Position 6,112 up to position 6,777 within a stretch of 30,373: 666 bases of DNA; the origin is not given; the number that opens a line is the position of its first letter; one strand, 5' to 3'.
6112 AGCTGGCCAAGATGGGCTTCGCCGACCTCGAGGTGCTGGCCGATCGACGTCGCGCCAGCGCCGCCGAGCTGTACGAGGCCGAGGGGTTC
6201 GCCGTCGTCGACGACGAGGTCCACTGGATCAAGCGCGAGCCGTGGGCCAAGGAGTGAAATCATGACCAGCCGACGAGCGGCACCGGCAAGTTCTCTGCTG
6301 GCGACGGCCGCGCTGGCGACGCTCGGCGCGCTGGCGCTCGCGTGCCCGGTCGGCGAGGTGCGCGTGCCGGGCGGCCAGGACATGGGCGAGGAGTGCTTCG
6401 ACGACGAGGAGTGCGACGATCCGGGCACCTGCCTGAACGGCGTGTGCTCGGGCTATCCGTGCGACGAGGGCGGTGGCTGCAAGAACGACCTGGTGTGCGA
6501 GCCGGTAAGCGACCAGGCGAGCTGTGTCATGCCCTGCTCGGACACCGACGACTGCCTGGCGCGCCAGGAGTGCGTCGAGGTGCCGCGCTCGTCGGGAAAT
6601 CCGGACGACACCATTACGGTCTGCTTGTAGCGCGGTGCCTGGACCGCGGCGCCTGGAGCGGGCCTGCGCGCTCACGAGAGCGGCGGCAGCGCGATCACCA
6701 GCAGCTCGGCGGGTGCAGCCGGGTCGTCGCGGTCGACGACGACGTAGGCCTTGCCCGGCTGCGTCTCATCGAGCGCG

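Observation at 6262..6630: Recurrent short cysteine-rich module (C-x2-[PG]-x2-C-x2-G-x-C, core EECDDG) in four different secreted proteins of this window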

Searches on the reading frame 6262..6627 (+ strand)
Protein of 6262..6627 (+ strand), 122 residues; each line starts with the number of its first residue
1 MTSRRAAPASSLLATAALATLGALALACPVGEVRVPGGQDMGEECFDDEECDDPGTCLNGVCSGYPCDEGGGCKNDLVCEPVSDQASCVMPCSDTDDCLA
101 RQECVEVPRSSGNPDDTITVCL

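Call 12: search_protein_families(library=pfam, max_evalue=10, proteins=[window:6262-6627:+])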
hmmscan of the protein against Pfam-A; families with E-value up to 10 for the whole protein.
seq(122 aa): 2 families
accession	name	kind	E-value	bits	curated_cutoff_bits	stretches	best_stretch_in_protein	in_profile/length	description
PF01683.23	EB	-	0.016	15.7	24.3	1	40-63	17-40/52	EB module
PF23416.1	DUF7107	-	0.11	13.3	24.6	1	41-62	25-46/48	Domain of unknown function (DUF7107)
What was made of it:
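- On EB module (PF01683): 15.7 bits, E 0.016, and only model positions 17-40 are matched (call 12).
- On DUF7107 (PF23416): The window protein scores 13.3 bits, E 0.11 (call 12).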

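Call 13: search_protein_families(library=ncbifam, max_evalue=10, proteins=[window:6262-6627:+])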
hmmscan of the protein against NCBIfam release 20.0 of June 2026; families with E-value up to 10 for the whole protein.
seq(122 aa): 0 families

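Call 14: find_homologous_proteins(query=window:6262-6627:+, max_evalue=0.01)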
Query seq(122 aa) (122 aa): 13 proteins with E <= 0.01 among 80 candidates.
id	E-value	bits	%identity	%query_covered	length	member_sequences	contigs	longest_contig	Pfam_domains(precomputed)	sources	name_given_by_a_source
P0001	3.9e-52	193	75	100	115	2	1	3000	-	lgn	-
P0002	7.0e-50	186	71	100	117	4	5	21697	-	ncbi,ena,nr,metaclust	ncbi:MAG: hypothetical protein A2138_11285 [Deltaproteobacteria bacterium RBG_16_71_12]|nr:MAG: hypo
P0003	4.5e-48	180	74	100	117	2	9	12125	-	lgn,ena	-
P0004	6.4e-47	177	70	100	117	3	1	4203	-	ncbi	-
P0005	1.1e-46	176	76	78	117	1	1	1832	-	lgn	-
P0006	1.8e-46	175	71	93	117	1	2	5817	-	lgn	-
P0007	3.0e-44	168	66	100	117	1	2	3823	-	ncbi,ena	-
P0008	6.9e-42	160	63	100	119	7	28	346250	-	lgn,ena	-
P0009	8.1e-42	160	61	93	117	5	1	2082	-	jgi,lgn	jgi:hypothetical protein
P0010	2.9e-41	158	65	92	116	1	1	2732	-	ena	-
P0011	5.4e-41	157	71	79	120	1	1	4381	-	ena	-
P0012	3.4e-39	152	66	78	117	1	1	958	-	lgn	-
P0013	6.5e-39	151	72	74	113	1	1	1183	-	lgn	-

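Call 17: find_encoding_contigs(protein=P0008, flank=8000, max_places=4)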
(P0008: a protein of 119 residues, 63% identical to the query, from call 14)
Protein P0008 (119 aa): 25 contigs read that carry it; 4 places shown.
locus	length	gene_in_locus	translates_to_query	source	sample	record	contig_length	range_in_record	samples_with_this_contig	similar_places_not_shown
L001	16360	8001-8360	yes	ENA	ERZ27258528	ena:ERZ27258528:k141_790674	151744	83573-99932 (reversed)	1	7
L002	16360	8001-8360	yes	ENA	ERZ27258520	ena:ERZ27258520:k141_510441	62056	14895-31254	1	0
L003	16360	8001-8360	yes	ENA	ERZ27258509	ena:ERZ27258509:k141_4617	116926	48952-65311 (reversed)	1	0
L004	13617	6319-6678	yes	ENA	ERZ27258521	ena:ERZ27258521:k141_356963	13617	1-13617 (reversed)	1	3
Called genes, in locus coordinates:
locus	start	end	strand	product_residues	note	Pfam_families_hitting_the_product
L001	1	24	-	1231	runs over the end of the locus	PF17892:Cadherin_5, PF17963:Big_9, PF17803:Cadherin_4, PF17963:Big_9, PF17803:Cadherin_4, PF17892:Cadherin_5, PF17963:Big_9, PF17892:Cadherin_5, +27 more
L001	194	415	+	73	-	-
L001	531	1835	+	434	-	PF01163:RIO1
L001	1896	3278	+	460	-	PF09905:VF530, PF24096:DUF7379 (weak), PF05057:DUF676 (faint), PF07819:PGAP1, PF12697:Abhydrolase_6 (weak)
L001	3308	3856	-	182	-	PF04116:FA_hydroxylase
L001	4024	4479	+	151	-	-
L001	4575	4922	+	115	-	-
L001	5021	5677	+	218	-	PF02798:GST_N, PF13417:GST_N_3 (weak), PF13409:GST_N_2 (weak), PF00043:GST_C, PF14497:GST_C_3, PF13410:GST_C_2 (faint)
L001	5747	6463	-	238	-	PF00293:NUDIX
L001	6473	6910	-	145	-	-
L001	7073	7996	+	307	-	PF00583:Acetyltransf_1 (weak), PF13673:Acetyltransf_10 (faint), PF13508:Acetyltransf_7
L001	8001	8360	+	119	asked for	-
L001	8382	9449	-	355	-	PF22000:DUF6929, PF21851:DUF6910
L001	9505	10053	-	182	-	PF00578:AhpC-TSA, PF08534:Redoxin, PF00085:Thioredoxin, PF13098:Thioredoxin_2 (weak), PF13905:Thioredoxin_8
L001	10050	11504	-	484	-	PF01225:Mur_ligase, PF08245:Mur_ligase_M, PF02875:Mur_ligase_C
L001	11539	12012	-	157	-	-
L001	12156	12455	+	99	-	-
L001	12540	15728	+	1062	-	PF07517:SecA_DEAD, PF01043:SecA_PP_bind, PF21090:P-loop_SecA, PF07516:SecA_SW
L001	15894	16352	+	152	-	PF04143:Sulf_transp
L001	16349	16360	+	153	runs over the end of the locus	PF20398:DUF6691, PF04143:Sulf_transp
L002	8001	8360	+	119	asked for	-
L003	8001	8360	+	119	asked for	-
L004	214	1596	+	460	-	PF09905:VF530, PF24096:DUF7379 (weak), PF05057:DUF676 (faint), PF07819:PGAP1, PF12697:Abhydrolase_6 (weak)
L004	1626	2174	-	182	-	PF04116:FA_hydroxylase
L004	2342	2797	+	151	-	-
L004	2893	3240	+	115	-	-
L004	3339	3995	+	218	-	PF02798:GST_N, PF13417:GST_N_3 (weak), PF13409:GST_N_2 (weak), PF00043:GST_C, PF14497:GST_C_3, PF13410:GST_C_2 (faint)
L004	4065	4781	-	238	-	PF00293:NUDIX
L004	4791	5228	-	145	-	-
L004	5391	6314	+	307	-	PF00583:Acetyltransf_1 (weak), PF13673:Acetyltransf_10 (faint), PF13508:Acetyltransf_7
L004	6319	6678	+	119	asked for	-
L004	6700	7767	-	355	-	PF22000:DUF6929, PF21851:DUF6910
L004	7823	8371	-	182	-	PF00578:AhpC-TSA, PF08534:Redoxin, PF00085:Thioredoxin, PF13098:Thioredoxin_2 (weak), PF13905:Thioredoxin_8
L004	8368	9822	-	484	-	PF01225:Mur_ligase, PF08245:Mur_ligase_M, PF02875:Mur_ligase_C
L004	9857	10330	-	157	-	-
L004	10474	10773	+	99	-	-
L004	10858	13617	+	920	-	?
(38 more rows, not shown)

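Call 18: find_encoding_contigs(protein=P0002, flank=8000, max_places=3)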
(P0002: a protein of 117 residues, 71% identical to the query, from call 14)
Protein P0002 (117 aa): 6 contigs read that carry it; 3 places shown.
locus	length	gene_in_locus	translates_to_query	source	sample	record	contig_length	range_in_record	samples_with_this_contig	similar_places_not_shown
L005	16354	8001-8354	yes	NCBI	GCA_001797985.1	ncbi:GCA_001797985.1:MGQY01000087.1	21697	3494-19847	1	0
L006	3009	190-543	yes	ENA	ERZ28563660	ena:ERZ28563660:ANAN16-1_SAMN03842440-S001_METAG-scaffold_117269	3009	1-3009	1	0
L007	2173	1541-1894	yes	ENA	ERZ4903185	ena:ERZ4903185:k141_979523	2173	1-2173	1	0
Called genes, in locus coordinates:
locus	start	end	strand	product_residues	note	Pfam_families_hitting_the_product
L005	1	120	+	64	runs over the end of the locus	-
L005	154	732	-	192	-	-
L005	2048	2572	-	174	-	PF00376:MerR, PF13411:MerR_1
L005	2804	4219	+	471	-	PF00092:VWA, PF13519:VWA_2, PF13768:VWA_3 (weak)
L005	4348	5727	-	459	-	PF20597:pAdhesive_15 (faint), PF23981:DUF7305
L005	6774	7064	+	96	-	-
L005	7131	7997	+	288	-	PF00583:Acetyltransf_1 (weak), PF13673:Acetyltransf_10 (faint), PF13508:Acetyltransf_7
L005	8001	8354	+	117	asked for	-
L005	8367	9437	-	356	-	PF22000:DUF6929, PF21851:DUF6910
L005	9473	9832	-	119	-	-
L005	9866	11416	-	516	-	PF04734:Ceramidase_alk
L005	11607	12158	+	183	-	-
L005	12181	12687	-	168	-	PF00578:AhpC-TSA, PF08534:Redoxin, PF00085:Thioredoxin, PF13905:Thioredoxin_8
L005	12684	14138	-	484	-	PF01225:Mur_ligase, PF08245:Mur_ligase_M, PF02875:Mur_ligase_C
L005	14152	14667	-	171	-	-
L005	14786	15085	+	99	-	-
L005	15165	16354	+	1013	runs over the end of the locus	PF07517:SecA_DEAD, PF01043:SecA_PP_bind, PF21090:P-loop_SecA, PF07516:SecA_SW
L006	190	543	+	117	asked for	-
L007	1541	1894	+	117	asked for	-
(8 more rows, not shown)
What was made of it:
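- In this clade the gene lies 4 nt behind a GNAT gene (calls 17, 18).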

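Call 19: search_protein_representatives(protein=window:6262-6627:+)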
Query: 122 residues. Proteins with E-value up to 0.001 (for the whole library): 22; up to 1e-10: 5; up to 1e-30: 1. The best 22 are listed.
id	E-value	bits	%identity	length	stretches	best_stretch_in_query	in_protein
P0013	2.1e-39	150.6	70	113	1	19-122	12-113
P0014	1.5e-13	67.0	43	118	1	3-121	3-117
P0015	4.1e-13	65.6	26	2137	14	17-91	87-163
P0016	1.7e-12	63.5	49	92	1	34-104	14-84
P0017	8.7e-12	61.3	41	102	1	39-121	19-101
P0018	1.2e-10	57.5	43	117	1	22-109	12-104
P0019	1.4e-10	57.4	42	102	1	16-107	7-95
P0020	1.5e-10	57.3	46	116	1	15-115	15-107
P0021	2.1e-10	56.8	40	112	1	39-122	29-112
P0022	3.3e-07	46.5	66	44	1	12-49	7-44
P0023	4.2e-07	46.1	38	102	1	25-110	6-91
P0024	5.8e-07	45.7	41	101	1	39-108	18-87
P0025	1.4e-06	44.4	35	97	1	40-114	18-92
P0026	2.7e-06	43.5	35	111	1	37-120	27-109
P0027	4.1e-06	42.9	42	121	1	13-104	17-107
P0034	5.9e-04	35.9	32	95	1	41-115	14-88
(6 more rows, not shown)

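Call 22: find_encoding_contigs(protein=P0014, flank=5000, max_places=3)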
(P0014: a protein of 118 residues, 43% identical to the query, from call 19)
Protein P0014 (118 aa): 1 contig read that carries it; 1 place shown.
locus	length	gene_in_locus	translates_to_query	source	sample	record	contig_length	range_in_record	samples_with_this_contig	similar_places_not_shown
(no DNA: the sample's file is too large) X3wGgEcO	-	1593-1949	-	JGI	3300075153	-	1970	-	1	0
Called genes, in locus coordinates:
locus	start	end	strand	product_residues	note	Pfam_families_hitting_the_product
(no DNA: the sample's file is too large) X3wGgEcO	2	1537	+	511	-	?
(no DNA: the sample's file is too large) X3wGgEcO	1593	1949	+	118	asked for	-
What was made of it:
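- For P0014 the upstream gene encodes 511 aa, but no DNA was available (call 22).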

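Call 26: find_related_loci(query=A1, collection=genome_contigs, flank=8000)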
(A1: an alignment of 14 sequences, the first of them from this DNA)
Query A1 (122 aa) in genome_contigs; peptide patterns used: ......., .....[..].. (x = any residue, [..] = any of these).
79 stretches matched a pattern; 2 encode a relative of the query (tblastn E <= 1e-3); 2 distinct loci.
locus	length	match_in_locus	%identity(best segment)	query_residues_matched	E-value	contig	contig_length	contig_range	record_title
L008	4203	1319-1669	70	1-122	3e-52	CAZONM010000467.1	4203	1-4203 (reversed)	MAG TPA_asm: uncultured Myxococcales bacterium isolate binchicken_co16_62 genome assembly, contig: NODE_35291_length_420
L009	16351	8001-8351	71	1-122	8e-52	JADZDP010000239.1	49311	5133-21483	MAG: Deltaproteobacteria bacterium isolate SJ783 c_000001482503, whole genome shotgun sequence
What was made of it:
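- Tried and rejected: With the close alignment A1 it found only two species representatives (call 26).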

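Call 27: find_homologous_proteins(query=A2, max_evalue=0.001)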
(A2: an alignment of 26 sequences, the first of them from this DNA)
Query A2 (26 sequences) (122 aa, profile of the alignment): 31 proteins with E <= 0.001 among 5237 candidates.
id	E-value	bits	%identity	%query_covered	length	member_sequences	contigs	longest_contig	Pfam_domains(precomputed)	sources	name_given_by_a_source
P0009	4.0e-32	128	61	93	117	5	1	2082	-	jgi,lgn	jgi:hypothetical protein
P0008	7.7e-32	127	63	100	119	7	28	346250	-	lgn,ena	-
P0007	9.2e-32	127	66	100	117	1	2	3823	-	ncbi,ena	-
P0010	1.1e-31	127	65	92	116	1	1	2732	-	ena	-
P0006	4.8e-31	125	71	93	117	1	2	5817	-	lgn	-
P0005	1.4e-30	123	76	78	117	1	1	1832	-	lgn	-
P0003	2.5e-30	122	74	100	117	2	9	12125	-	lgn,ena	-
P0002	3.5e-30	122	71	100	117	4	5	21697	-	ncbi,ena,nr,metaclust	ncbi:MAG: hypothetical protein A2138_11285 [Deltaproteobacteria bacterium RBG_16_71_12]|nr:MAG: hypo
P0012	7.7e-30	121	66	78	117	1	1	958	-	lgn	-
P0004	7.9e-30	121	70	100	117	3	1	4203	-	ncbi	-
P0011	5.2e-29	118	71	79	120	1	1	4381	-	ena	-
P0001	2.2e-28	116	75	100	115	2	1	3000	-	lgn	-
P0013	3.2e-28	115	72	74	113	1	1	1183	-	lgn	-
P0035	4.5e-26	109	34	99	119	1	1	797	-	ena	-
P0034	3.2e-22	96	33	59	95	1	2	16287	-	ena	-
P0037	1.4e-21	94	38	67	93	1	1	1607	PF01683.24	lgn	-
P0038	1.4e-21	94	43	66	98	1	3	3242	-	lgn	-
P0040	8.5e-21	92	38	52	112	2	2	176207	-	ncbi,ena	ncbi:MAG: hypothetical protein R3A79_05575 [Nannocystaceae bacterium]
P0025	1.2e-20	91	36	62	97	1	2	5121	-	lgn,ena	-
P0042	8.6e-19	85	36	54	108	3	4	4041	-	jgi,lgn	jgi:hypothetical protein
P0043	2.0e-18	84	39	52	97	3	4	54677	-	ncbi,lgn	-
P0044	2.2e-18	84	42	49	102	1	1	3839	-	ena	-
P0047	1.8e-15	74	35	68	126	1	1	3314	-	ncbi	-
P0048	3.8e-15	73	40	53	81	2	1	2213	-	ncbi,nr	ncbi:MAG: hypothetical protein HN348_26495 [Proteobacteria bacterium]|nr:hypothetical protein [Pseud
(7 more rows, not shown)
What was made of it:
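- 6262..6630 (+): Gene for the 122-aa, 12-Cys mini-lipoprotein (stop codon TAG at 6628-6630). There are 13 close and about 27 distant homologues (calls 14, 19, 27).
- On EB module (PF01683): One distant member (P0037) carries a precomputed PF01683 hit (call 27).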

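Call 28: find_encoding_contigs(protein=P0040, flank=6000, max_places=2)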
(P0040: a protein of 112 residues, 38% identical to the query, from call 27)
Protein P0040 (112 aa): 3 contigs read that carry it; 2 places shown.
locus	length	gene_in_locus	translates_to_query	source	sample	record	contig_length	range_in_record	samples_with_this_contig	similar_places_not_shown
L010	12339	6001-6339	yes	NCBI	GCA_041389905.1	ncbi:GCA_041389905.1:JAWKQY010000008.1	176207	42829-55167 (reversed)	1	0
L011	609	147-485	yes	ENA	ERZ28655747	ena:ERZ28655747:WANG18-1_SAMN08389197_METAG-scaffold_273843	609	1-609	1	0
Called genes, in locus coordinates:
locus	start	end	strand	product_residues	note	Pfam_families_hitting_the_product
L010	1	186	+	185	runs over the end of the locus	-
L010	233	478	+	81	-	PF12843:QSregVF_b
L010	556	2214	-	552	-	-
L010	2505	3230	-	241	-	PF01553:Acyltransferase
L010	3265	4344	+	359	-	PF03435:Sacchrp_dh_NADP, PF13460:NAD_binding_10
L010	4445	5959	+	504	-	PF00092:VWA, PF13519:VWA_2, PF13768:VWA_3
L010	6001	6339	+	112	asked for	-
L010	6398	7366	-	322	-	PF00781:DAGK_cat, PF19279:YegS_C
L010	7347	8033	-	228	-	-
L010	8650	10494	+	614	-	PF00027:cNMP_binding, PF24179:NTE_Ploop, PF01734:Patatin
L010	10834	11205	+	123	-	PF03692:CxxCxxCC (weak)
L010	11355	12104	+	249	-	PF13884:Peptidase_S74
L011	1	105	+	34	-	?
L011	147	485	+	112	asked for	-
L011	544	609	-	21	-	?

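Call 29: find_encoding_contigs(protein=P0043, flank=6000, max_places=2)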
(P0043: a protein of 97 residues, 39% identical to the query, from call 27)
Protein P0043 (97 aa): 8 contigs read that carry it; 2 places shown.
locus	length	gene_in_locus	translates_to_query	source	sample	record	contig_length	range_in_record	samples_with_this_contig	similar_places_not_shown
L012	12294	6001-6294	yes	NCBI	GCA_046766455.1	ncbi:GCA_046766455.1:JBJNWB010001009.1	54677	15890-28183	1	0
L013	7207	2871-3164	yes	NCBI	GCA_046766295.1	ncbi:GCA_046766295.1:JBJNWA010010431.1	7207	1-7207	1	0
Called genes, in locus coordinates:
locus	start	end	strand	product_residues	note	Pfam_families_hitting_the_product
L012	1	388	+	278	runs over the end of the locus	PF01678:DAP_epimerase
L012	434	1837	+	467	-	PF02310:B12-binding, PF04055:Radical_SAM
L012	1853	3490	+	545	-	PF02310:B12-binding, PF04055:Radical_SAM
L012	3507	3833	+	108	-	-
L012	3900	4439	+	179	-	-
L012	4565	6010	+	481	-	PF00092:VWA, PF13519:VWA_2, PF13768:VWA_3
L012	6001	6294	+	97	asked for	-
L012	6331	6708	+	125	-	-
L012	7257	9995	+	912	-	-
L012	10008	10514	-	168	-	-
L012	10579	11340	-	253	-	PF01370:Epimerase, PF04321:RmlD_sub_bind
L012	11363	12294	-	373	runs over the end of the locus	PF03372:Exo_endo_phos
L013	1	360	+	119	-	?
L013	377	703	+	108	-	-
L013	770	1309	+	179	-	-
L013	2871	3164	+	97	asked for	-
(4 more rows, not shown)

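Call 30: find_encoding_contigs(protein=P0034, flank=6000, max_places=2)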
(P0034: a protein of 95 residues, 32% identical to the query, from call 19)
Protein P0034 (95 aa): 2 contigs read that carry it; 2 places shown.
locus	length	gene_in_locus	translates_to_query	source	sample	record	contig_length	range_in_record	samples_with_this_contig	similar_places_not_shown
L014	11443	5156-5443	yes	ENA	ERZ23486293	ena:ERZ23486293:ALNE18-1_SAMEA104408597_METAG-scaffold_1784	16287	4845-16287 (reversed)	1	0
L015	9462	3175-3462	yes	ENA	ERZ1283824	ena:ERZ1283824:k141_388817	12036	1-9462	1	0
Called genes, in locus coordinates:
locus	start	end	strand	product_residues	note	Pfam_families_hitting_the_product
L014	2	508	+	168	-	?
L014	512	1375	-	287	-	PF13469:Sulfotransfer_3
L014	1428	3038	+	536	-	-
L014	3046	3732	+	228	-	PF14771:DUF4476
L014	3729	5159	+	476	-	PF00092:VWA (weak), PF13519:VWA_2 (weak)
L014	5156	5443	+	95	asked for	-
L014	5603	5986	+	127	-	PF04542:Sigma70_r2, PF08281:Sigma70_r4_2 (faint)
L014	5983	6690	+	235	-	-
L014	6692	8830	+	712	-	PF00656:Peptidase_C14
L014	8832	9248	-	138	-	-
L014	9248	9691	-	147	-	-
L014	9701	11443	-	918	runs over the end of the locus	PF00027:cNMP_binding, PF06314:ADC (weak)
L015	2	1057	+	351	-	?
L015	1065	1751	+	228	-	PF14771:DUF4476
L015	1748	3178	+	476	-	PF00092:VWA (weak), PF13519:VWA_2 (weak)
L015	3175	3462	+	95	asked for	-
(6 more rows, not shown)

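Call 34: predict_structure(alignment_id=A2)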
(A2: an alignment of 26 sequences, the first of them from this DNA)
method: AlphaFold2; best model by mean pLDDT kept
length: 122 residues; sequences in the alignment: 26
mean_pLDDT: 87.7   pTM: 0.67
mean pLDDT of the five models: 87.7, 87.5, 87.1, 87.1, 86.6
residues with pLDDT >= 90: 80; 70-90: 24; 50-70: 16; < 50: 2
segments of 3 or more residues with pLDDT < 50: none
pLDDT, mean of each block of 10 residues (from residue 1): 57 79 81 74 94 95 92 92 96 97 97 97 96
secondary structure, 60 per line:
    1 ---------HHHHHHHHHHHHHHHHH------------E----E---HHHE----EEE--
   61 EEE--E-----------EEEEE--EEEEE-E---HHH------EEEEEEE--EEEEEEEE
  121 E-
elements in order: H10-26 E56-58 E61-63 E78-82 E85-89 E104-110 E113-121
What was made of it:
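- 6262..6345 (+): Signal peptide with a lipobox-type end (LALA-C28). AlphaFold2 models residues 10-26 as a helix (call 34).
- Fold: AlphaFold2 mean pLDDT 87.7, above 92 for residues 41-122, with three hairpins (call 34). An even number of invariant Cys, export to the oxidising envelope and a confident beta-hairpin fold (call 34) fit disulfides. The whole 80-residue domain is conserved and folds confidently (call 34).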
